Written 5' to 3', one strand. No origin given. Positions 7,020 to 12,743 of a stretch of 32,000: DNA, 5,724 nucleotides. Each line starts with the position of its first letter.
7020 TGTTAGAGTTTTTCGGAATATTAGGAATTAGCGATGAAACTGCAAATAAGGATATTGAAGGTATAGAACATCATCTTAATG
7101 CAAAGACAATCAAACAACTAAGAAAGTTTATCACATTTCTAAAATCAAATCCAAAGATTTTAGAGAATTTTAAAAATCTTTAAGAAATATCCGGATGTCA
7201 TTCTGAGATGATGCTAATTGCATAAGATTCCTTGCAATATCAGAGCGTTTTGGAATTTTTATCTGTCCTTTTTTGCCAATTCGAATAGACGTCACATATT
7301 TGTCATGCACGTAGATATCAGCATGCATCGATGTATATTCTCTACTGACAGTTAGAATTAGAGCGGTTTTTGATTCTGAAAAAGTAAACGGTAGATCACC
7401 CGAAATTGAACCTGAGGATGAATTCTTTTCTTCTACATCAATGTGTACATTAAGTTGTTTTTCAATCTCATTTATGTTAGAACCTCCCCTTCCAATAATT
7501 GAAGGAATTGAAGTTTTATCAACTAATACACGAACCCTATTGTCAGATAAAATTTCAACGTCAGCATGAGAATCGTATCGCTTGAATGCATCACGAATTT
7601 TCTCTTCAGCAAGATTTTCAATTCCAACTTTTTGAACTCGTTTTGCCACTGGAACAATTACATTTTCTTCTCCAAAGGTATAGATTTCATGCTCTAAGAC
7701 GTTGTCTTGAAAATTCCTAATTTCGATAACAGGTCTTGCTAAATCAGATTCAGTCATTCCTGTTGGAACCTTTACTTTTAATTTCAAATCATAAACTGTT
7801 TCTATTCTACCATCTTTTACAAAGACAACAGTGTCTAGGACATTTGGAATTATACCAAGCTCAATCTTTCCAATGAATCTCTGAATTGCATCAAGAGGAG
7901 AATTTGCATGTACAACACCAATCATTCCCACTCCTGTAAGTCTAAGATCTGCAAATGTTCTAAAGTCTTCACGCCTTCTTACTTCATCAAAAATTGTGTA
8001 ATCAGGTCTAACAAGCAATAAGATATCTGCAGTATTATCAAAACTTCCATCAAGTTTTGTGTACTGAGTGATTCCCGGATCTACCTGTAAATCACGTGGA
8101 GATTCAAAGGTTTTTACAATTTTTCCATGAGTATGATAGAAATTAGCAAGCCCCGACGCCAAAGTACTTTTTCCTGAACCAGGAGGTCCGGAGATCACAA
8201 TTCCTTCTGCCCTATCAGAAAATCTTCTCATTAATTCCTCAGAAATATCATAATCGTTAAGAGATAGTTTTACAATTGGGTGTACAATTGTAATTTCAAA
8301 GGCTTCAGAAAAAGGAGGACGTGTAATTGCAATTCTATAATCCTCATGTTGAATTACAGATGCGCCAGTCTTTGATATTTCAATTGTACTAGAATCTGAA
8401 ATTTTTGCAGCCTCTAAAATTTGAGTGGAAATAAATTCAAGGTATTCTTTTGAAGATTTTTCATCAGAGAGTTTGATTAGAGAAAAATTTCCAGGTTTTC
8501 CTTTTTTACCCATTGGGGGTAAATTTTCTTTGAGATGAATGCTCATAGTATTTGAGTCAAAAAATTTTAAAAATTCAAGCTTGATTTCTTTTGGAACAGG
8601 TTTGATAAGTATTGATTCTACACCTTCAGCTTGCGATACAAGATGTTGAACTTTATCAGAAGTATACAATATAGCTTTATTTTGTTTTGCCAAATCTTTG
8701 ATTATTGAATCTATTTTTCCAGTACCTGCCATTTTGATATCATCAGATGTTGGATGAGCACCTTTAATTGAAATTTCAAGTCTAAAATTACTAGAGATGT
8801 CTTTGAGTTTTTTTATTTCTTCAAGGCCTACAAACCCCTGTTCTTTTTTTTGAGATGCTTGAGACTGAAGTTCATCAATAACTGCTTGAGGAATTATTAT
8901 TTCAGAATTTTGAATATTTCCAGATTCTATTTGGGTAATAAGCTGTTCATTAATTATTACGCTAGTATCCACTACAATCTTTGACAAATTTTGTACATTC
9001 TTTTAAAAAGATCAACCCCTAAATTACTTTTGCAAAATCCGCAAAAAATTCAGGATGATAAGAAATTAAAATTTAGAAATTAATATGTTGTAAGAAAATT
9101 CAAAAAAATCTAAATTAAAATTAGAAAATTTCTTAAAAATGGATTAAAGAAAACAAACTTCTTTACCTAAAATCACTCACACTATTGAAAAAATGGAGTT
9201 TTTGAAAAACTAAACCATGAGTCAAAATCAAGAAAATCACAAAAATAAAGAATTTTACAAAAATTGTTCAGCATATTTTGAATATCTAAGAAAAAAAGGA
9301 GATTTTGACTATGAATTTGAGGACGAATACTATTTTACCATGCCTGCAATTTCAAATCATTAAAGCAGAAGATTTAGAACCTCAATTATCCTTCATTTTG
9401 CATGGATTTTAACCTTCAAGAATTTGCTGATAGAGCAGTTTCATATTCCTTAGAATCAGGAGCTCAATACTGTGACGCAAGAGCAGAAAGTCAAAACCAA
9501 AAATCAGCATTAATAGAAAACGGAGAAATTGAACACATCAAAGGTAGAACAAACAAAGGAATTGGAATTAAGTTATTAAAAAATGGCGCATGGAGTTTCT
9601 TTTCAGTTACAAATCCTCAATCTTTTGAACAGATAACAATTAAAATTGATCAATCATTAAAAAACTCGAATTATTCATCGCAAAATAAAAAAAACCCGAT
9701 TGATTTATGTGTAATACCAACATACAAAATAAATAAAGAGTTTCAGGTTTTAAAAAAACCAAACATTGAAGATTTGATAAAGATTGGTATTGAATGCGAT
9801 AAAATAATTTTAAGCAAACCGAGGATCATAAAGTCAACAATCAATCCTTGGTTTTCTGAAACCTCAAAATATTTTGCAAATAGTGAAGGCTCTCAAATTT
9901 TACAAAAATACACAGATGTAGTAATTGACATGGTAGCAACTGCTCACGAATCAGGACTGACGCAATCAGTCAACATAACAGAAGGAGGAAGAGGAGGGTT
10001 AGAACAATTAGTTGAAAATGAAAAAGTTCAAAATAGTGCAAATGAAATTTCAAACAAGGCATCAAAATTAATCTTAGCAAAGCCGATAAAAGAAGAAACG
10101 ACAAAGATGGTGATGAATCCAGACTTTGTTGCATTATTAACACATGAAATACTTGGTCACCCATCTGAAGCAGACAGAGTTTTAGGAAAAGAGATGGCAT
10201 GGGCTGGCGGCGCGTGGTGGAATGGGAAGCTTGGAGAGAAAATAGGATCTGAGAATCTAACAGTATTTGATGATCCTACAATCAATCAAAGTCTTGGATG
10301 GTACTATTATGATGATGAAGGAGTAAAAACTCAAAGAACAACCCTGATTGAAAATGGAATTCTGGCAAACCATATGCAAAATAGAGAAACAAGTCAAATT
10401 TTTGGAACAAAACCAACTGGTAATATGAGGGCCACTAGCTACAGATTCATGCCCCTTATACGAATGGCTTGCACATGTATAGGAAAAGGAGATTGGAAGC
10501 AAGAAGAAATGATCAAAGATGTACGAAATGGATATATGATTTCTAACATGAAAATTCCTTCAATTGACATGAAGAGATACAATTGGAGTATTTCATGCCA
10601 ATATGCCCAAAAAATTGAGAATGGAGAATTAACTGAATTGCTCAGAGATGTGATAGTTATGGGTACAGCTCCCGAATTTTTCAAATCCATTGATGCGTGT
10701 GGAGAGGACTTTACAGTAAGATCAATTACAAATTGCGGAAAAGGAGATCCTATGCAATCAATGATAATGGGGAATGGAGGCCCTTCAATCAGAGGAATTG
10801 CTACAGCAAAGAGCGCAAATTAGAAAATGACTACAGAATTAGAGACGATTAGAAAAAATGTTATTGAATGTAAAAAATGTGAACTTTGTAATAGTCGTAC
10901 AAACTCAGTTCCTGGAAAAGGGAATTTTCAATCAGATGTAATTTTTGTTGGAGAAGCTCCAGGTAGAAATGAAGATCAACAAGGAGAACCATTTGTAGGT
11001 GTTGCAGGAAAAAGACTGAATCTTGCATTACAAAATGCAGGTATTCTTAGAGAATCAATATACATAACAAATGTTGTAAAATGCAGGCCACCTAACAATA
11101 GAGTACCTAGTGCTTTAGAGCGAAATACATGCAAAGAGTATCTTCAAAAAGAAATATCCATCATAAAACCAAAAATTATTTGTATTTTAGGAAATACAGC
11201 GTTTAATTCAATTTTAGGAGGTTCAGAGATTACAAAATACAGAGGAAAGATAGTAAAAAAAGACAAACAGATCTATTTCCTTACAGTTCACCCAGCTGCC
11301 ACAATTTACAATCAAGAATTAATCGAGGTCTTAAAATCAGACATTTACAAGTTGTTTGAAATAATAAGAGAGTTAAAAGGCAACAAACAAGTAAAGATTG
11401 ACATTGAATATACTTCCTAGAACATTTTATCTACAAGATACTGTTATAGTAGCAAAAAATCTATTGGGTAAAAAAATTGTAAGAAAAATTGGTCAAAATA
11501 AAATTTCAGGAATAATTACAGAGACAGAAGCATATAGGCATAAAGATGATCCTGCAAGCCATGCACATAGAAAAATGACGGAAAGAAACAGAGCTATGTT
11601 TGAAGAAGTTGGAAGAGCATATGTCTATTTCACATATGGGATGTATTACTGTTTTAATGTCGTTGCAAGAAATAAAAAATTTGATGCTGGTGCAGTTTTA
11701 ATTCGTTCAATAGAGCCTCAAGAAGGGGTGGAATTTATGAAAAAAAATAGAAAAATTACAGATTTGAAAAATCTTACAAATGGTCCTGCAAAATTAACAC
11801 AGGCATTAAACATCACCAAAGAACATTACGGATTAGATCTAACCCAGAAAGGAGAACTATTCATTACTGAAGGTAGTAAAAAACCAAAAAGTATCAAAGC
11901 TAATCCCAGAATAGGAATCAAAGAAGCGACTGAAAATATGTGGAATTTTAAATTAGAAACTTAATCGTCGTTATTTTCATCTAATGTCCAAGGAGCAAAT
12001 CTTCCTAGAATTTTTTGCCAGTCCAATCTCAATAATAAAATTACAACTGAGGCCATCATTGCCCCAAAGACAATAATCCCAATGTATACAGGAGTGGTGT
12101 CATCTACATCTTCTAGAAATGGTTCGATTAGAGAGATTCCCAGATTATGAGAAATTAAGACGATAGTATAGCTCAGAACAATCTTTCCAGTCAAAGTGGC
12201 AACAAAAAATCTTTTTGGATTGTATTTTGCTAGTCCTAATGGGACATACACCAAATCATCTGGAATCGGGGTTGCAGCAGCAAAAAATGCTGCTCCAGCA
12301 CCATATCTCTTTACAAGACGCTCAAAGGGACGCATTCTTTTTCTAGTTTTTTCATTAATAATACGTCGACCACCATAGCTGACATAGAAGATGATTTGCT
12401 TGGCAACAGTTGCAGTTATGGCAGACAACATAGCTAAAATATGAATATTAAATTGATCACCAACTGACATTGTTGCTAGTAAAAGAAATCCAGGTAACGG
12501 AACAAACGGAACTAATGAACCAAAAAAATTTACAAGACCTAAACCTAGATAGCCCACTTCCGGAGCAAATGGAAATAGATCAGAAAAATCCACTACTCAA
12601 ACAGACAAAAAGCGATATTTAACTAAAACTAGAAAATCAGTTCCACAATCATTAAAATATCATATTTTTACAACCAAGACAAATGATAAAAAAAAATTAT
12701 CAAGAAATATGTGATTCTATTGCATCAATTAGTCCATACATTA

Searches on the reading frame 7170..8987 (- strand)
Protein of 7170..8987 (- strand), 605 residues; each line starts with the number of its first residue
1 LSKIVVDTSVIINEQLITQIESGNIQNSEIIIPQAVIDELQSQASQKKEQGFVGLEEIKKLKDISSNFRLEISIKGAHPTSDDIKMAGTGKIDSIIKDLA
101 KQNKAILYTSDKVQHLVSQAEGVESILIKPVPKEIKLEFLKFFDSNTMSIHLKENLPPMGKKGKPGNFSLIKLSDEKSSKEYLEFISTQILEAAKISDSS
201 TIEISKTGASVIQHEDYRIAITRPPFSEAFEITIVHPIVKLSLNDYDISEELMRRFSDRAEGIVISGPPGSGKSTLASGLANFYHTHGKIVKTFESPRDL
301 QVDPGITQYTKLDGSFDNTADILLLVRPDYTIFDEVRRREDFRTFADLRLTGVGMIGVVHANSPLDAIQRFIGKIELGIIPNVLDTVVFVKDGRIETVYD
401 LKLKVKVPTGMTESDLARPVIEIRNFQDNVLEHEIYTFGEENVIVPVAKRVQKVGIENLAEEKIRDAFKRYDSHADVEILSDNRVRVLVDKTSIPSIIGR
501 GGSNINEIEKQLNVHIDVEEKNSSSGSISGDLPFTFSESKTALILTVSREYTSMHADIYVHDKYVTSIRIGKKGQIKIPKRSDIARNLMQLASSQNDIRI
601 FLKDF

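Call 75: search_protein_families(library=pfam, proteins=[window:7170-8987:-], max_evalue=0.0001)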
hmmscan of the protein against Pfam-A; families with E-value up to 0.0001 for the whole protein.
window:7170-8987:- (605 aa): 7 families
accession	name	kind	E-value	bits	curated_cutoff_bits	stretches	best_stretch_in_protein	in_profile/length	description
PF00013.35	KH_1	-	1.5e-09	37.9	21.5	1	485-523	2-41/66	KH domain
PF00437.27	T2SSE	-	3.3e-09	36.3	24.9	1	249-371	127-255/370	Type II/IV secretion system protein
PF07650.23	KH_2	-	2.5e-06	27.6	22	1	474-520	15-63/78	KH domain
PF01850.27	PIN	-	2.5e-05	25.3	23.6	0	4-114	1-114/120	PIN domain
PF13638.12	PIN_4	-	5.3e-05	24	21.9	1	4-124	1-127/132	PIN domain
PF20720.3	nSTAND3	-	6.7e-05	23.1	27.2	0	262-300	19-57/155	Novel STAND NTPase 3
PF13191.12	AAA_16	-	7.6e-05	23.7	32.6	0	253-372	17-124/167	AAA ATPase domain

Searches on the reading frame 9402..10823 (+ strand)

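Call 74: search_protein_families(library=pfam, proteins=[window:9402-10823:+], max_evalue=0.0001)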
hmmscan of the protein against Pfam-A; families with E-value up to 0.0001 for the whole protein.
window:9402-10823:+ (473 aa): 3 families
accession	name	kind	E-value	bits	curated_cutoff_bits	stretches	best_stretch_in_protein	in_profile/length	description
PF19289.4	PmbA_TldD_3rd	-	1.9e-55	187.8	22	1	233-445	3-203/220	PmbA/TldA metallopeptidase C-terminal domain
PF01523.21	PmbA_TldD_1st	-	8.8e-08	32.6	20.9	1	24-84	1-60/65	PmbA/TldA metallopeptidase domain 1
PF19290.4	PmbA_TldD_2nd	-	5.9e-07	30.3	20.9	1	119-222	5-107/109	PmbA/TldA metallopeptidase central domain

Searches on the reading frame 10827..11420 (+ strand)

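Call 74: search_protein_families(library=pfam, proteins=[window:10827-11420:+], max_evalue=0.0001)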
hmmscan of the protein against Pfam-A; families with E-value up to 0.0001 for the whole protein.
window:10827-11420:+ (197 aa): 1 family
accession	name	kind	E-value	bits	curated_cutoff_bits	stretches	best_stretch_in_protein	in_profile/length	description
PF03167.25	UDG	-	2.3e-33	115.7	24.3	1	29-164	1-126/141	Uracil DNA glycosylase superfamily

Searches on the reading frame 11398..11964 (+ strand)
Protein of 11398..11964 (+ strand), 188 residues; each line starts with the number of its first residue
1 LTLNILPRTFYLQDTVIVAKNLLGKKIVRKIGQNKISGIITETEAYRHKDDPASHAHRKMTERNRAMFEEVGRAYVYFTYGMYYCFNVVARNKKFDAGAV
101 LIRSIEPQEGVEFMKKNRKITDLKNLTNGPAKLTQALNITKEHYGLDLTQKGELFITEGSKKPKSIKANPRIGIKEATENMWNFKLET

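Call 74: search_protein_families(library=pfam, proteins=[window:11398-11964:+], max_evalue=0.0001)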
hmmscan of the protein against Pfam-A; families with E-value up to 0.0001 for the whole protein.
window:11398-11964:+ (188 aa): 1 family
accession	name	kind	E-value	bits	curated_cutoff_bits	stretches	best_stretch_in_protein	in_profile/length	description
PF02245.21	Pur_DNA_glyco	-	2.2e-63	213.3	27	1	10-186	2-177/181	Methylpurine-DNA glycosylase (MPG)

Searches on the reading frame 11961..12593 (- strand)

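Call 74: search_protein_families(library=pfam, proteins=[window:11961-12593:-], max_evalue=0.0001)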
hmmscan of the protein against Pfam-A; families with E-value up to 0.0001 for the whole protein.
window:11961-12593:- (210 aa): 1 family
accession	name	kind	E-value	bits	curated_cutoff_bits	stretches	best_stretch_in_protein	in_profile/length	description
PF09335.16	VTT_dom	-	7.8e-20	72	33.9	1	36-148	4-121/123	VTT domain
